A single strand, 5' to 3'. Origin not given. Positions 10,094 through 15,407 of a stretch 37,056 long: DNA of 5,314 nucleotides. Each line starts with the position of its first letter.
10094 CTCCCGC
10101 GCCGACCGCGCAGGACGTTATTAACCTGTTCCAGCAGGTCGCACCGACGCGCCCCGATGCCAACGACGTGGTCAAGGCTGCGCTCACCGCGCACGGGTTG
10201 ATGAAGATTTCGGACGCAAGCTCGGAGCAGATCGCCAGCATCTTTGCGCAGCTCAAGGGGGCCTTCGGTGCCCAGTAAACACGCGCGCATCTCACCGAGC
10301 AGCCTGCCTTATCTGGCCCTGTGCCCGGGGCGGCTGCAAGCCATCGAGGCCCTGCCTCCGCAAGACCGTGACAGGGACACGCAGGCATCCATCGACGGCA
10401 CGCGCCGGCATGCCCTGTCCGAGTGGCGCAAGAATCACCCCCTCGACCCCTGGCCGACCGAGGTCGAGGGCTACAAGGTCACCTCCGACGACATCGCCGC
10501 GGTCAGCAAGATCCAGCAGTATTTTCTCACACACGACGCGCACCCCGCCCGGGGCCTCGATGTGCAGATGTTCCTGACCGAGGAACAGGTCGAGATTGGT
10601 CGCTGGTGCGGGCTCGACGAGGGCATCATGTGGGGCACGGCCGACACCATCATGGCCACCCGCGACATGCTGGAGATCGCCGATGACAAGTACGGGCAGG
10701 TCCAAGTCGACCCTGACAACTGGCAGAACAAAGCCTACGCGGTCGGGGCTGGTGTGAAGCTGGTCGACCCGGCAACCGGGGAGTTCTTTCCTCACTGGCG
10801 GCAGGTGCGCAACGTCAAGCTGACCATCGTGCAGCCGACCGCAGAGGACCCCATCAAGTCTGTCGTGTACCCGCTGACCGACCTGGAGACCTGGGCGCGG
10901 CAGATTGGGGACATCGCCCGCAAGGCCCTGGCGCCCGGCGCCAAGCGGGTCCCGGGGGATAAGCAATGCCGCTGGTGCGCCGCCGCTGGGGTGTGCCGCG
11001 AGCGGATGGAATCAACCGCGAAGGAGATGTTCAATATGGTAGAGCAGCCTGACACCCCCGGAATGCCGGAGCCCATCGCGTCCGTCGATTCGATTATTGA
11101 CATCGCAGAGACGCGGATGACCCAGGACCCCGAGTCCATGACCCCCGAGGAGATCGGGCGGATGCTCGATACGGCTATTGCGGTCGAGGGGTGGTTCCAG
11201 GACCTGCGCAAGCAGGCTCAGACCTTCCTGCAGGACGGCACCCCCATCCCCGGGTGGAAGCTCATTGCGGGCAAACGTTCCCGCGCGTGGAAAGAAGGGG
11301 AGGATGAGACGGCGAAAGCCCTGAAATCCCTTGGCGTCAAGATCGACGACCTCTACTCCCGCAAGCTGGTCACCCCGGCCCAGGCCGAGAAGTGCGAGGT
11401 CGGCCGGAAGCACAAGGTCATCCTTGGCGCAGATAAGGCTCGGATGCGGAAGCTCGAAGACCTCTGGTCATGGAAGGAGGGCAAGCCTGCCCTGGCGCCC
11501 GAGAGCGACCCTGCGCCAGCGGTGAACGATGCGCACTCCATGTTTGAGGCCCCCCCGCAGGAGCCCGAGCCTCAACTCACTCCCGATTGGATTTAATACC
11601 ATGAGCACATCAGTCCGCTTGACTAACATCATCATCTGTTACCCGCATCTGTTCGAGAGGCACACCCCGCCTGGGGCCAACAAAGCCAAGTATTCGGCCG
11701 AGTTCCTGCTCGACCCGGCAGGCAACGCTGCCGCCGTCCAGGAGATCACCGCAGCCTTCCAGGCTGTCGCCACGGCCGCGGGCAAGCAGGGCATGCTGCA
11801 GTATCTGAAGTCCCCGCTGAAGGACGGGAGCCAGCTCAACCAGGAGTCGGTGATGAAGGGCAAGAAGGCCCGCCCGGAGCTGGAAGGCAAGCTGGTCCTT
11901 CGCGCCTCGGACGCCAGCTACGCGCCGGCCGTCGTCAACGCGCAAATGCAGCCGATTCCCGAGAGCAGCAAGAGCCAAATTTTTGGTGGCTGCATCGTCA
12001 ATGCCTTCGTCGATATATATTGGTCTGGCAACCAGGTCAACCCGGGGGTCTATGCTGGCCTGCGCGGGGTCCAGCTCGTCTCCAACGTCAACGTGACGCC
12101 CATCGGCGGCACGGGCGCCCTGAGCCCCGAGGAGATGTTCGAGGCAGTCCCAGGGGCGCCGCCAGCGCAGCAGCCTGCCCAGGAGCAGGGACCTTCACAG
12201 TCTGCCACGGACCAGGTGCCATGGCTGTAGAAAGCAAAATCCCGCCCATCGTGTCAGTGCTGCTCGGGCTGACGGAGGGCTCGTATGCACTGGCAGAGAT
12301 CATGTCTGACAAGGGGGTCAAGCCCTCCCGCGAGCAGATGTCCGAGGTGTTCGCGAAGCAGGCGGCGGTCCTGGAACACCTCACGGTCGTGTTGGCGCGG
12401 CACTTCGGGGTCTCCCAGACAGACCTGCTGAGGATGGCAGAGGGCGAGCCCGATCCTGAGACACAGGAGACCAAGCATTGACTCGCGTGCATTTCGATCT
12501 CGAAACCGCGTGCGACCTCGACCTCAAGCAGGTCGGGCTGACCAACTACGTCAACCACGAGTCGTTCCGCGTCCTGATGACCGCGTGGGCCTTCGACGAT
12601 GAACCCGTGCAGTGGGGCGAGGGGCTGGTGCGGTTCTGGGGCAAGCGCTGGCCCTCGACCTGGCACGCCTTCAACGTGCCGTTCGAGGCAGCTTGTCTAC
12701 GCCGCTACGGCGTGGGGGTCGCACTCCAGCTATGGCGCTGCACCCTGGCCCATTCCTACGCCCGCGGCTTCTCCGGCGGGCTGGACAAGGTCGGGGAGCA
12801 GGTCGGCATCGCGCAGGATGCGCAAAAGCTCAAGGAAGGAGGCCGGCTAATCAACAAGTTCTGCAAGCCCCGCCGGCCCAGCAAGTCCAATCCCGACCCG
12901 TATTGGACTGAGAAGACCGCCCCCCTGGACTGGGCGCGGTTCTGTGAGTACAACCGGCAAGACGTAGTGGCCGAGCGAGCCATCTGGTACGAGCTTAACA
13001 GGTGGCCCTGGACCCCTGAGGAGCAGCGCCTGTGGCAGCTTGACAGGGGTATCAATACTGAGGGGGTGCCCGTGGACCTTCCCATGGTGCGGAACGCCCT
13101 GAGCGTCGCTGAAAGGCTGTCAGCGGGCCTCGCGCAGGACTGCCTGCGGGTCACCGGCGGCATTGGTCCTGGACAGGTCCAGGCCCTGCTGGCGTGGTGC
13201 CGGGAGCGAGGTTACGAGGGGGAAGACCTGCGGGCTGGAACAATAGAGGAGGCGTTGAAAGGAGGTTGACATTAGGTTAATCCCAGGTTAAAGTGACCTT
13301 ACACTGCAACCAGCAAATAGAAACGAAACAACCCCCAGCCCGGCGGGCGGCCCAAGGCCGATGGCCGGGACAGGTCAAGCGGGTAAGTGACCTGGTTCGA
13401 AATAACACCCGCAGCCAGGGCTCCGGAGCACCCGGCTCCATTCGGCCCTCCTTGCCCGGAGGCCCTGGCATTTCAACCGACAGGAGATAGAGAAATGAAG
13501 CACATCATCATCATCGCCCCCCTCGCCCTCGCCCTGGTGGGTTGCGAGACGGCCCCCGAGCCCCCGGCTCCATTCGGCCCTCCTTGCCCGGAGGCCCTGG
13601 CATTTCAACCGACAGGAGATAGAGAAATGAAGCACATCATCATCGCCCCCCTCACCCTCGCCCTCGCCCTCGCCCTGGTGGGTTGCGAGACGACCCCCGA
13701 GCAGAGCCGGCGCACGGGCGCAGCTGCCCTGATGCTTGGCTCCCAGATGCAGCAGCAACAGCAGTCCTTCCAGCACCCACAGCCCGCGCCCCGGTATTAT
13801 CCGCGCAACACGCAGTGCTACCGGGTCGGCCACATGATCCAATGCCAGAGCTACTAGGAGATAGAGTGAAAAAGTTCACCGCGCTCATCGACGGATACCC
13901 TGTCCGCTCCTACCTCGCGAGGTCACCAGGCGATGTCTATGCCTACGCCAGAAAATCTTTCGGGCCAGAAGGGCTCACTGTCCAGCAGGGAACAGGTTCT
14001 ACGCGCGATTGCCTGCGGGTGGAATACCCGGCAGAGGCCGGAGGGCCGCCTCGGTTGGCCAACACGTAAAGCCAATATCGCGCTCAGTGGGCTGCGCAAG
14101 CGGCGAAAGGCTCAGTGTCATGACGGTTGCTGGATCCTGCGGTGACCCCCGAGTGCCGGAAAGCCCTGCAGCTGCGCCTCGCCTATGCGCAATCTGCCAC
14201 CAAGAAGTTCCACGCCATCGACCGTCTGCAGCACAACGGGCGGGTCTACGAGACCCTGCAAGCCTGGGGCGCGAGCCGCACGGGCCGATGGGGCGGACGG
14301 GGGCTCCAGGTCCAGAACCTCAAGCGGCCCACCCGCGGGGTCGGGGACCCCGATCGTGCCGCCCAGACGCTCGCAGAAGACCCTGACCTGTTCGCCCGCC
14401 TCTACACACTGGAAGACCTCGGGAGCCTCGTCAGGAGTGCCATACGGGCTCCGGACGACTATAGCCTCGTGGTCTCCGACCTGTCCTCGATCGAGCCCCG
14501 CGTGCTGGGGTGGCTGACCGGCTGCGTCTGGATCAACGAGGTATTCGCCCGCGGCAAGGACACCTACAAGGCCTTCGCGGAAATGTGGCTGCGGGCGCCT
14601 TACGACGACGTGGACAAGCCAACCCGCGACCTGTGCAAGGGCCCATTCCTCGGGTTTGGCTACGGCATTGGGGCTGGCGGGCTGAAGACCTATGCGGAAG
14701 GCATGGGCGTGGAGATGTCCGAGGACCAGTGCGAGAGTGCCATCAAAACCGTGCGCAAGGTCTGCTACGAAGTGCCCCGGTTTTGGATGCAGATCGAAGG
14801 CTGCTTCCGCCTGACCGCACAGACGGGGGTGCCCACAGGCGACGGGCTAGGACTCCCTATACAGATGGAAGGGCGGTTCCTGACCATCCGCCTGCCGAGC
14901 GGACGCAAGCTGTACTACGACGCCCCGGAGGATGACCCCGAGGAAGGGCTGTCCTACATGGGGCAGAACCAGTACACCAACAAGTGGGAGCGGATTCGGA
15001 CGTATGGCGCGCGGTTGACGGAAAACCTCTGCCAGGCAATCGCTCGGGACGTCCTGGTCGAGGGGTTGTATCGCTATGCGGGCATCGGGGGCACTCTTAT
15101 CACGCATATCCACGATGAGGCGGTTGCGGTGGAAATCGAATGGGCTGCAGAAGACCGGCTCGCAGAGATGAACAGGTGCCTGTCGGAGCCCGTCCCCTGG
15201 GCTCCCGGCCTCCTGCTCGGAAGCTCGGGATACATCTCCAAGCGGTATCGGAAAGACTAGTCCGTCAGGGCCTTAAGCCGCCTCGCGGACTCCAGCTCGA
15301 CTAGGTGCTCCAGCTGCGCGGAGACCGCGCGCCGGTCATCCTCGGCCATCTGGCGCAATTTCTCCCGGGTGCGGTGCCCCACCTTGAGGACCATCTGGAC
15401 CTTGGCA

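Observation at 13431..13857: Moron inside the polymerase gene: a lipoprotein gene whose leader, SD, ATG and signal peptide are tandemly duplicated (132 bp x2)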

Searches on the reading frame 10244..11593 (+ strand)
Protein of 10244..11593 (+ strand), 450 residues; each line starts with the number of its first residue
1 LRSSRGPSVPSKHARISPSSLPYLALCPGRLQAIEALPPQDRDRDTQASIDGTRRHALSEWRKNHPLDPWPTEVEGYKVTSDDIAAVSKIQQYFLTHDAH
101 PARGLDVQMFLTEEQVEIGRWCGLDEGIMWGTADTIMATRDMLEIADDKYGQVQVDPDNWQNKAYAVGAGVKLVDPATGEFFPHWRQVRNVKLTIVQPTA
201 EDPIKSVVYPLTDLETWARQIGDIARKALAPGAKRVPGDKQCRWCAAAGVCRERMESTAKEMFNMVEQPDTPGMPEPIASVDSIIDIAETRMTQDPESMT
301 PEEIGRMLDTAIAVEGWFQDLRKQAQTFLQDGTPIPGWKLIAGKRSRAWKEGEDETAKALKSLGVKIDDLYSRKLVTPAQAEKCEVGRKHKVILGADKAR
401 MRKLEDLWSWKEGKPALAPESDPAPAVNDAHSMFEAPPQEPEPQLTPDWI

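Call 10: search_protein_families(library=pfam, proteins=[window:10244-11593:+], max_evalue=0.01)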
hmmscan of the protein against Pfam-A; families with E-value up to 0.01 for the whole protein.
window:10244-11593:+ (450 aa): 2 families
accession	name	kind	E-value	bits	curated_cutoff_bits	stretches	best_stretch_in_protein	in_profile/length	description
PF10926.14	DUF2800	-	3.9e-50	171.5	21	1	13-425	1-368/368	Protein of unknown function (DUF2800)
PF12705.13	PDDEXK_1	-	1.9e-09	38.2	22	1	15-252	1-247/247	PD-(D/E)XK nuclease superfamily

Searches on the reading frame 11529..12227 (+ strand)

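Call 10: search_protein_families(library=pfam, proteins=[window:11529-12227:+], max_evalue=0.01)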
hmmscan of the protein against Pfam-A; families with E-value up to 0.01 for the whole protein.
window:11529-12227:+ (233 aa): 1 family
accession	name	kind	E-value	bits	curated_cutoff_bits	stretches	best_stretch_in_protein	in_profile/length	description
PF10991.15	Enc34_ssDNA-bd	-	2.1e-17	63.8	26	1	28-195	2-159/176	Enterobacter phage Enc34, ssDNA-binding protein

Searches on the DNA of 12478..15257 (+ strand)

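Call 15: search_rna_families(source=window, start=13100, end=14300, threshold=evalue, max_evalue=1, show_alignments=3)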
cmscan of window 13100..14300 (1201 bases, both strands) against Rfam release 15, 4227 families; matches with E-value up to 1: 1.
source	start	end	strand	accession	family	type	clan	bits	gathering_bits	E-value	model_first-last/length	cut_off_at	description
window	13333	13416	+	RF03044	Proteo-phage-1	Gene; sRNA;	-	61.3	42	2.3e-10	1-82/82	no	Proteo-phage-1 RNA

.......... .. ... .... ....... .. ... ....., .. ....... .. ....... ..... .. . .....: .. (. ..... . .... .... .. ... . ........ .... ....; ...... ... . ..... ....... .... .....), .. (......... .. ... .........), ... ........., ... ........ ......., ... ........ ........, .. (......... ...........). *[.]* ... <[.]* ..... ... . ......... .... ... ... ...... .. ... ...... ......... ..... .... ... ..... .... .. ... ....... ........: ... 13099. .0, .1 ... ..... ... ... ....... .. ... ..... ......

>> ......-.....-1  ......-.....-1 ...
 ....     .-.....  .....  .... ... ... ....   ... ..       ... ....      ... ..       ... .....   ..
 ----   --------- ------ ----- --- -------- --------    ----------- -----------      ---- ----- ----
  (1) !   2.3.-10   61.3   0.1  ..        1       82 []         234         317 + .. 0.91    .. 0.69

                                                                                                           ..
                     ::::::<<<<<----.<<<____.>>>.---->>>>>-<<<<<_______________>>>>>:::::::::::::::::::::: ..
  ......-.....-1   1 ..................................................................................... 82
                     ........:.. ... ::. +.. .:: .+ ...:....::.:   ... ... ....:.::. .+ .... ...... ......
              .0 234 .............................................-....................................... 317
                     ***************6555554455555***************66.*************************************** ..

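Call 26: search_rna_families(sources=[L002, L003, L004, L005, L006], threshold=gathering)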
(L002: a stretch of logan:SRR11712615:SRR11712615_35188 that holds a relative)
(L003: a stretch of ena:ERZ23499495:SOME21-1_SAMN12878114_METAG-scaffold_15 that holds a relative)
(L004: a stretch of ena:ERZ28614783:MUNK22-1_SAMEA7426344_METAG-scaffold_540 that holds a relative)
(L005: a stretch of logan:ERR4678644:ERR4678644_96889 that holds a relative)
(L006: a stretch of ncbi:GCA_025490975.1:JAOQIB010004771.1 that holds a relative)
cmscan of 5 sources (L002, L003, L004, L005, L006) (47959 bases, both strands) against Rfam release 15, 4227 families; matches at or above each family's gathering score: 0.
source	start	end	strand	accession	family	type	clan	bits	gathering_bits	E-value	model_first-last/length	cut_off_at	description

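Call 88: search_rna_families(sources=[L127, L128, L129], threshold=gathering)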
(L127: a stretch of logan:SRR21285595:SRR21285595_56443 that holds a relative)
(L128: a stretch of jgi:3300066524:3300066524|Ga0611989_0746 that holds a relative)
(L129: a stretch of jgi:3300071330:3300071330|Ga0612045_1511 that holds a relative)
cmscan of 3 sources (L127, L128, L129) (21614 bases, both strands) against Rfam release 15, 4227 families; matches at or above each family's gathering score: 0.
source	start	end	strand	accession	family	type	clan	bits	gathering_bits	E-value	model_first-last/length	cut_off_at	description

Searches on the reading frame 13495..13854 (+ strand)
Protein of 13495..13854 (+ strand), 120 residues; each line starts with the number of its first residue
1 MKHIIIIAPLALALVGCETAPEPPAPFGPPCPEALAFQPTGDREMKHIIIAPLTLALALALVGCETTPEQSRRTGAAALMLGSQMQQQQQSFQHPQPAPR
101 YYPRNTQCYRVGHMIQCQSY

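Call 68: search_protein_families(library=ncbifam, proteins=[window:13495-13854:+], max_evalue=1)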
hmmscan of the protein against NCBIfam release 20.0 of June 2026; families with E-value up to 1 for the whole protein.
window:13495-13854:+ (120 aa): 20 families
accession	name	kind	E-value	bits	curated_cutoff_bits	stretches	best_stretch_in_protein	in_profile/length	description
NF033894.1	Eex_IncN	subfamily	0.0004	20.3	33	1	47-67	2-22/65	EexN family lipoprotein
NF038215.1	acineto_lipo_PV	hypoth_equivalog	0.0025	17.5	33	1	49-70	3-25/55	NF038215 family lipoprotein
NF047972.1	lamb_exclu_cor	equivalog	0.0045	17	31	1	45-87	1-40/78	phage exclusion lipoprotein Cor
NF033762.1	social_mot_Tgl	equivalog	0.0085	15.4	225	1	50-89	5-45/252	social motility TPR repeat lipoprotein Tgl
NF010433.1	PRK13859.1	equivalog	0.011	15.5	60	0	54-68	5-19/55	type IV secretion system lipoprotein VirB7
NF047847.2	SS_mature_LptM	equivalog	0.013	15.6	27.7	1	45-64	1-20/31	LPS translocon maturation chaperone LptM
NF045606.1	lipo_J517_1871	equivalog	0.019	15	60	0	1-20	1-19/133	J517_1871 family lipoprotein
NF041529.1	LvhB7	equivalog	0.022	14.4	70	0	1-31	1-33/45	T4SS-associated protein LvhB7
NF052551.1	EnvBioLpgNMYCTU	equivalog_domain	0.046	13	250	1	45-83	1-39/227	envelope biogenesis lipoprotein LpqN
NF046038.1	NGK_0946_fam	subfamily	0.061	13.8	45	0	45-79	1-41/102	NGK_0946 family protein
TIGR04359.1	TrbK_RP4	equivalog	0.062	13.3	23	0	52-93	4-47/67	entry exclusion lipoprotein TrbK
TIGR03302.1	OM_YfiO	subfamily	0.065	12.7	81.4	0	53-71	6-24/239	outer membrane protein assembly factor BamD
TIGR02722.1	lp_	equivalog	0.1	12.6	110.55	0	53-76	6-30/189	penicillin-binding protein activator LpoB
TIGR00752.1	slp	superfamily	0.15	11.4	88.45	0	49-73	3-27/182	Slp family lipoprotein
NF041428.1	TrsH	subfamily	0.16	12.1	150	0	1-19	1-20/149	TrsH/TraH family protein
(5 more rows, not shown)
